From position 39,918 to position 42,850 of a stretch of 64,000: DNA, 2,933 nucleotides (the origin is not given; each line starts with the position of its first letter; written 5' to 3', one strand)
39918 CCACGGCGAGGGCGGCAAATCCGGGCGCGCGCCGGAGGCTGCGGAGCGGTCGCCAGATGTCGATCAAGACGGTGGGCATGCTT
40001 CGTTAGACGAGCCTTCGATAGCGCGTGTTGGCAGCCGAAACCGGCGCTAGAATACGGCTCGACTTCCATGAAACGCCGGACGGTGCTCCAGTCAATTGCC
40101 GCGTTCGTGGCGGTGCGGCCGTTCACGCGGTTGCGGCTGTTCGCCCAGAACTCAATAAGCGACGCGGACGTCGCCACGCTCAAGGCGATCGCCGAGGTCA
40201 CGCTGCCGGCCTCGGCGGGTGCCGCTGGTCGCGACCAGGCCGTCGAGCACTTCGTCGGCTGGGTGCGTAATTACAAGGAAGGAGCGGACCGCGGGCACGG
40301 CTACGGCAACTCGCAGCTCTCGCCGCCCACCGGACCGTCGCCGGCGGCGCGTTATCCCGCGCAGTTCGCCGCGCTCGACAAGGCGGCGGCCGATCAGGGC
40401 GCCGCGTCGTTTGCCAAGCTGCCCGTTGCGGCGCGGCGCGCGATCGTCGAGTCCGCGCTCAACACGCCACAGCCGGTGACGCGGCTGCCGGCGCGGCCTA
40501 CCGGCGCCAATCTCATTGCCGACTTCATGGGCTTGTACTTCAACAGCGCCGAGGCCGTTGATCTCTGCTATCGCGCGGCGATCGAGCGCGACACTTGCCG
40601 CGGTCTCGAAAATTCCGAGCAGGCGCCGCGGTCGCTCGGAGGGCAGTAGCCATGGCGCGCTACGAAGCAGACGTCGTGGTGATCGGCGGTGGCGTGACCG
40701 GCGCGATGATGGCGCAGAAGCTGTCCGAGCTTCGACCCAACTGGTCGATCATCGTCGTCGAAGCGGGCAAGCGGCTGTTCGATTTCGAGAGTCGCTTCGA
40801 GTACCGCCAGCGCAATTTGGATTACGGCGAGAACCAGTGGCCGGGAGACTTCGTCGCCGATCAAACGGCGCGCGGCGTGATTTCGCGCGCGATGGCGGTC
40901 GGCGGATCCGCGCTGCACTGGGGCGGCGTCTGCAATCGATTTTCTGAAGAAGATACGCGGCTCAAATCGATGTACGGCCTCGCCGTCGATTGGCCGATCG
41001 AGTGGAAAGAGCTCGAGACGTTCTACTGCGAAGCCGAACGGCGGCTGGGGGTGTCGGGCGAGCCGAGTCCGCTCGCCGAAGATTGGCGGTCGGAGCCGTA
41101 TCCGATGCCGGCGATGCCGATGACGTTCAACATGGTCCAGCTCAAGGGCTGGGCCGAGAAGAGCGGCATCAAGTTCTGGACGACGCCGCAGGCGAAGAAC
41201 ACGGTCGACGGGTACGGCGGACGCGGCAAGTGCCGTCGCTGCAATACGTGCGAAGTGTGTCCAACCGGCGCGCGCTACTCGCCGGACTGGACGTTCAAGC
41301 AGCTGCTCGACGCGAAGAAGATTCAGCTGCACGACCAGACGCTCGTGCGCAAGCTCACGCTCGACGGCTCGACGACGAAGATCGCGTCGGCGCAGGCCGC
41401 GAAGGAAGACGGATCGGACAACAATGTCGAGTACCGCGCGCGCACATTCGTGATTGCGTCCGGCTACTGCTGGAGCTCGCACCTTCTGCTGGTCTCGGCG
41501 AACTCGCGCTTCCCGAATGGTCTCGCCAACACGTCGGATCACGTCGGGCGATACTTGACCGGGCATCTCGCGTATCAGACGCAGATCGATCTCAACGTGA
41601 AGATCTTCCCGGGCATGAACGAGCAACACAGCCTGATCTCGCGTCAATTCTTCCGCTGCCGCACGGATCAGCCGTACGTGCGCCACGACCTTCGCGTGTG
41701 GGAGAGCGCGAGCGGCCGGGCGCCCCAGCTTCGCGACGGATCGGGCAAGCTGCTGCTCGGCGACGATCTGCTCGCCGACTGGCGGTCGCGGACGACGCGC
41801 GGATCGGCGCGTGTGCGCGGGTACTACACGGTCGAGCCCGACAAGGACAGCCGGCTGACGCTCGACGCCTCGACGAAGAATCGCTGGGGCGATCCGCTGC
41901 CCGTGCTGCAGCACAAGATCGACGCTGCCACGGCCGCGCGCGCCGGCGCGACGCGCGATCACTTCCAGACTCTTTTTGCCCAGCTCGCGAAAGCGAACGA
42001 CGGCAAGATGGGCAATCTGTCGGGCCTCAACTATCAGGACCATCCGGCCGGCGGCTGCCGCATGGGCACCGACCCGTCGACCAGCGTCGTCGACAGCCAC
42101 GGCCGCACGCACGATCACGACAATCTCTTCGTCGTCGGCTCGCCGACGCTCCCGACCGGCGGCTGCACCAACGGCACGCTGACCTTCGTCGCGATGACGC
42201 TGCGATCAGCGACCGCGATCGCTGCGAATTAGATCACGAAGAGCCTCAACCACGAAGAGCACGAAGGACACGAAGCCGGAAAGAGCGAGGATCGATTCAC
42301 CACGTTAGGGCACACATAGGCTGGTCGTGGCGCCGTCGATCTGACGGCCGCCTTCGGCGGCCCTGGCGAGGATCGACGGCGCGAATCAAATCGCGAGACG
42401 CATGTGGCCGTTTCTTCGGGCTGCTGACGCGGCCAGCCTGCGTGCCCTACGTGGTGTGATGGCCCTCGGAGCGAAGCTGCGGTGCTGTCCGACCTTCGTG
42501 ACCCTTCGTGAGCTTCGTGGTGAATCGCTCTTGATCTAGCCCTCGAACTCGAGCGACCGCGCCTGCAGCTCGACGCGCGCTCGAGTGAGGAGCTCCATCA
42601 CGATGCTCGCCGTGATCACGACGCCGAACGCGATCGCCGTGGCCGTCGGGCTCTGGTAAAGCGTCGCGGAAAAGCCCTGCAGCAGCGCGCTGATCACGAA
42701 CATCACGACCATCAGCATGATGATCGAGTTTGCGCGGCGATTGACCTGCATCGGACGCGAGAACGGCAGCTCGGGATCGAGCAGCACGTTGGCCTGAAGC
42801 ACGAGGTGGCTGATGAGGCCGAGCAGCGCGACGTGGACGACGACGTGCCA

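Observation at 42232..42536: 305-bp foldback, MITE-like element with TA flanks whose excision restores overlapping stop codons of both convergent genes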

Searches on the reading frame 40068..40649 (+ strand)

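Call 7: search_protein_families(library=pfam, proteins=[window:40068-40649:+])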
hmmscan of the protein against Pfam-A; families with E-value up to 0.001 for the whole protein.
window:40068-40649:+ (193 aa): 1 family
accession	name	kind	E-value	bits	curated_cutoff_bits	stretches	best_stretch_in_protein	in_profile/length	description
PF13618.11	Gluconate_2-dh3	-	0.00048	20.9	23.4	1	34-136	3-88/135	Gluconate 2-dehydrogenase subunit 3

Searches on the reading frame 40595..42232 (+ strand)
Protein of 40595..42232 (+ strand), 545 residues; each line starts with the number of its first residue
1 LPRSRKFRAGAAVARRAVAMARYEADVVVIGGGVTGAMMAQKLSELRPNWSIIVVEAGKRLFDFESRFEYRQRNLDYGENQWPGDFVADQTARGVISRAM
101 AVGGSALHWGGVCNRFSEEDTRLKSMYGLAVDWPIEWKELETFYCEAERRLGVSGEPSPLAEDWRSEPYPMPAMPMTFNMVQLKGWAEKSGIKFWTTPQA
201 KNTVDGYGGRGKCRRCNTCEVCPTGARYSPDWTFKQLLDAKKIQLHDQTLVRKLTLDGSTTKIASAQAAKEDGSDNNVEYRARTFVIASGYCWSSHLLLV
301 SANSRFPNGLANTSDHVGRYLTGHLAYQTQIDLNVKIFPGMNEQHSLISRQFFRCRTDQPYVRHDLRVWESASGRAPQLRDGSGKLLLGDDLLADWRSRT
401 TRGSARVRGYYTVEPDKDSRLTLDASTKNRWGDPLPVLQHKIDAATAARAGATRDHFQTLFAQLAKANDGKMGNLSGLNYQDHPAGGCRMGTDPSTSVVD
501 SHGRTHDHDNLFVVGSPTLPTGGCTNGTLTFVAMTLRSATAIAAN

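Call 7: search_protein_families(library=pfam, proteins=[window:40595-42232:+])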
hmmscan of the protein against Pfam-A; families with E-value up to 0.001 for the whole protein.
window:40595-42232:+ (545 aa): 6 families
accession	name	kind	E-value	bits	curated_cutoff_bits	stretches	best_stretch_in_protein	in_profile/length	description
PF05199.19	GMC_oxred_C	-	3.5e-17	63.7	24.6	1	415-534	1-138/139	GMC oxidoreductase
PF00732.25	GMC_oxred_N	-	1.4e-08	35.3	23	1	209-325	110-217/218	GMC oxidoreductase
PF01266.30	DAO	-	6.1e-06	26.4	27.9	1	26-59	1-32/353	FAD dependent oxidoreductase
PF06039.21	Mqo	-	6.7e-05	22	27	1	24-58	2-36/489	Malate:quinone oxidoreductase (Mqo)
PF07992.20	Pyr_redox_2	-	7.7e-05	22.7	26.1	0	24-67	142-184/291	Pyridine nucleotide-disulphide oxidoreductase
PF05834.18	Lycopene_cycl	-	0.00019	21.1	23.4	1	26-76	1-52/380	Lycopene cyclase protein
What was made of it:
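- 40595..42232 (+): GMC-family oxidoreductase gene (longest ORF; relatives are called at 526 aa). Its stop is TAG 42230-42232 and the protein ends ...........*. Pfam GMC_oxred_C at 3.5e-17 and GMC_oxred_N (call 7).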

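Call 12: find_encoding_contigs(protein=window:40595-42232:+, flank=5000, max_places=6)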
Protein window:40595-42232:+ (545 aa): no gene with exactly this product is on record in the collection.

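Call 47: find_homologous_proteins(query=window:40595-42232:+, max_evalue=1e-100)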
Query window:40595-42232:+ (545 aa): 2455 proteins with E <= 1e-100 among 8000 candidates; the best 120 are listed.
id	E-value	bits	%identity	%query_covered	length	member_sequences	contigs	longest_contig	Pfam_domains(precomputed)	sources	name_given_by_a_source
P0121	0.0e+0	1158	92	97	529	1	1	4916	PF01266.31,PF05199.20,PF00732.26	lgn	-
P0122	0.0e+0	1137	90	96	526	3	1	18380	PF05199.20,PF00732.26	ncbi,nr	ncbi:MAG TPA: GMC family oxidoreductase [Vicinamibacterales bacterium]|nr:GMC family oxidoreductase 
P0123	0.0e+0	1133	90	96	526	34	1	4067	PF01266.31,PF05199.20,PF00732.26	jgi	-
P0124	0.0e+0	1125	89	96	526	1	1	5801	PF05199.20,PF00732.26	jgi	jgi:glucose dehydrogenase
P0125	0.0e+0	1121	89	96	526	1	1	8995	PF01266.31,PF05199.20,PF00732.26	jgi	jgi:choline dehydrogenase-like flavoprotein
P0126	0.0e+0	1066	84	96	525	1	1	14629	PF05199.20,PF00732.26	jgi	jgi:quinoprotein glucose dehydrogenase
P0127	0.0e+0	1061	83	96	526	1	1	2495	PF05199.20,PF00732.26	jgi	-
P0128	0.0e+0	1056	83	96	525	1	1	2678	PF05199.20,PF00732.26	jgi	jgi:quinoprotein glucose dehydrogenase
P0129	0.0e+0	1054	83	96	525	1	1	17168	PF05199.20,PF00732.26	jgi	jgi:quinoprotein glucose dehydrogenase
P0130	0.0e+0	1051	83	96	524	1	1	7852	PF05199.20,PF00732.26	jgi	jgi:quinoprotein glucose dehydrogenase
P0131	0.0e+0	1049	83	96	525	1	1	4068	PF01266.31,PF05199.20,PF00732.26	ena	-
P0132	0.0e+0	1049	83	96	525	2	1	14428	PF05199.20,PF00732.26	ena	-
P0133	0.0e+0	1047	81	96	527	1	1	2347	PF01266.31,PF05199.20,PF00732.26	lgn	-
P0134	0.0e+0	1044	82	96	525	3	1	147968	PF05199.20,PF00732.26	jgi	jgi:quinoprotein glucose dehydrogenase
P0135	0.0e+0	1042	81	96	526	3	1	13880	PF05199.20,PF00732.26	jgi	jgi:quinoprotein glucose dehydrogenase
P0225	1.9e-286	969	98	77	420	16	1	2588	PF05199.20,PF00732.26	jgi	jgi:choline dehydrogenase-like flavoprotein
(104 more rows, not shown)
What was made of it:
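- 40595..42232 (+): Homologues are named GMC oxidoreductase of Vicinamibacterales (call 47).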

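Call 49: find_encoding_contigs(protein=P0121, flank=3000, max_places=3)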
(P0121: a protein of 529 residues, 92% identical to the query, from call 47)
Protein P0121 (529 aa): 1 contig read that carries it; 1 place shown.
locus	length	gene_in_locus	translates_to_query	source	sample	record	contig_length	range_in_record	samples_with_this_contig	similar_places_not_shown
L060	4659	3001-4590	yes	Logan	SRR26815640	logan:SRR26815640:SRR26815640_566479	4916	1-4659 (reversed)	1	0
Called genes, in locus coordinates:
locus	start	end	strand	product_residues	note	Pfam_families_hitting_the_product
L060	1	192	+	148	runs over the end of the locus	?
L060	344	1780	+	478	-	PF02518:HATPase_c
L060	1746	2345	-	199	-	PF00034:Cytochrom_C (faint)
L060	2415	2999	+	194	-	PF13618:Gluconate_2-dh3 (faint)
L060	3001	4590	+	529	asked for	PF00732:GMC_oxred_N (faint), PF01266:DAO (faint), PF05199:GMC_oxred_C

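Call 50: find_encoding_contigs(protein=P0225, flank=3000, max_places=4)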
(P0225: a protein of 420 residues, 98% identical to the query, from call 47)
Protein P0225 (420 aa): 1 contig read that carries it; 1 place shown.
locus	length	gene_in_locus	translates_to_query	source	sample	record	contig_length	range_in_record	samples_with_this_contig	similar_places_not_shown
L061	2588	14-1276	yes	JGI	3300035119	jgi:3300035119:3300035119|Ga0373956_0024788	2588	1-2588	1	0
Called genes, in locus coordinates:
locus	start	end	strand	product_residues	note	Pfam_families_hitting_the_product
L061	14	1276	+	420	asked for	PF00732:GMC_oxred_N (faint), PF05199:GMC_oxred_C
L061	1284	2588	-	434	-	?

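Call 51: find_encoding_contigs(protein=P0122, flank=3000, max_places=3)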
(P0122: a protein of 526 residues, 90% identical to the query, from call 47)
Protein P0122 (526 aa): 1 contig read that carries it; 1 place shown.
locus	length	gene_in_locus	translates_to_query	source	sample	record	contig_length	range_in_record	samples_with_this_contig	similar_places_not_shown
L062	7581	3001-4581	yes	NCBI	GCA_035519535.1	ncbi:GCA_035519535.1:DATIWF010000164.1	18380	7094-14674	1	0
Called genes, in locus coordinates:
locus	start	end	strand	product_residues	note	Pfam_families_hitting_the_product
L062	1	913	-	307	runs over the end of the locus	-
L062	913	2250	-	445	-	PF00970:FAD_binding_6, PF00175:NAD_binding_1, PF00111:Fer2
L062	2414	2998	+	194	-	-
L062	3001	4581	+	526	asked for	PF00732:GMC_oxred_N (faint), PF05199:GMC_oxred_C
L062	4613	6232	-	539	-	-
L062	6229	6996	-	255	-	PF00005:ABC_tran, PF13304:AAA_21 (weak)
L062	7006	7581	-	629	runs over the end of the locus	PF11412:DsbD_N, PF02683:DsbD_TM, PF03190:Thioredox_DsbH (weak), PF13098:Thioredoxin_2, PF13899:Thioredoxin_7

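Call 52: find_encoding_contigs(protein=P0125, flank=3000, max_places=3)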
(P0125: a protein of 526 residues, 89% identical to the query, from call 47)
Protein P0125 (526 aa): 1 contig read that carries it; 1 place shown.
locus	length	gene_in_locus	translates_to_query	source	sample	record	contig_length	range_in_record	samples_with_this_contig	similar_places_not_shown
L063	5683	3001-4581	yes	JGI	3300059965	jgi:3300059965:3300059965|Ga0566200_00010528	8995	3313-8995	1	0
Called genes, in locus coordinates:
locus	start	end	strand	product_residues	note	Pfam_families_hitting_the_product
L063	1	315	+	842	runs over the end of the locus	PF00069:Pkinase, PF07714:PK_Tyr_Ser-Thr, PF03109:ABC1 (weak), PF01636:APH (weak)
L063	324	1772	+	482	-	PF02518:HATPase_c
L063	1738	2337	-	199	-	PF00034:Cytochrom_C (faint)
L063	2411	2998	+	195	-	-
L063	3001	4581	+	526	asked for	PF01266:DAO (faint), PF00732:GMC_oxred_N (weak), PF05199:GMC_oxred_C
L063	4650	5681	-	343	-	?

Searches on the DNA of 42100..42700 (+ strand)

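Call 5: search_rna_families(source=window, start=42100, end=42700, threshold=evalue, max_evalue=1, show_alignments=3)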
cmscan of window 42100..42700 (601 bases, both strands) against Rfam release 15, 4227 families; matches with E-value up to 1: 1.
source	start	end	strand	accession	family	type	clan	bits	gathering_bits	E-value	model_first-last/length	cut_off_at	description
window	42188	42213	+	RF01325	CRISPR-DR12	Gene; CRISPR;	-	17.5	37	0.88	1-30/30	no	CRISPR RNA direct repeat element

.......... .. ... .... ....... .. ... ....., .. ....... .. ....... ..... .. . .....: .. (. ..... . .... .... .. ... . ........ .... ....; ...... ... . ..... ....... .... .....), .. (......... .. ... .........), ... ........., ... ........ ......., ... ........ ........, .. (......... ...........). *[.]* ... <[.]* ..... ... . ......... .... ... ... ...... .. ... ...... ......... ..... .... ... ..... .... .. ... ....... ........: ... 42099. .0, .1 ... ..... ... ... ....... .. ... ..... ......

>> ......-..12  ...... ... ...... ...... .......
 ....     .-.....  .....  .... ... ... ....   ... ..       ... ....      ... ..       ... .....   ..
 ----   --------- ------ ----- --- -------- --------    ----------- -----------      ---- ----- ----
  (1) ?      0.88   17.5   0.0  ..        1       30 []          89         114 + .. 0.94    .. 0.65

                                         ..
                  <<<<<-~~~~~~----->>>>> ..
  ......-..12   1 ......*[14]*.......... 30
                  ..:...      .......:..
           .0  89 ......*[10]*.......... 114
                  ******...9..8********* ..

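Call 92: search_dna_similar(query=window:42225-42545:+, collection=plasmids, mode=distant, max_evalue=0.001, max_rows=25)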
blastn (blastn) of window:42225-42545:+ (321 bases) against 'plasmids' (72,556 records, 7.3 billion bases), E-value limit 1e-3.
No match.
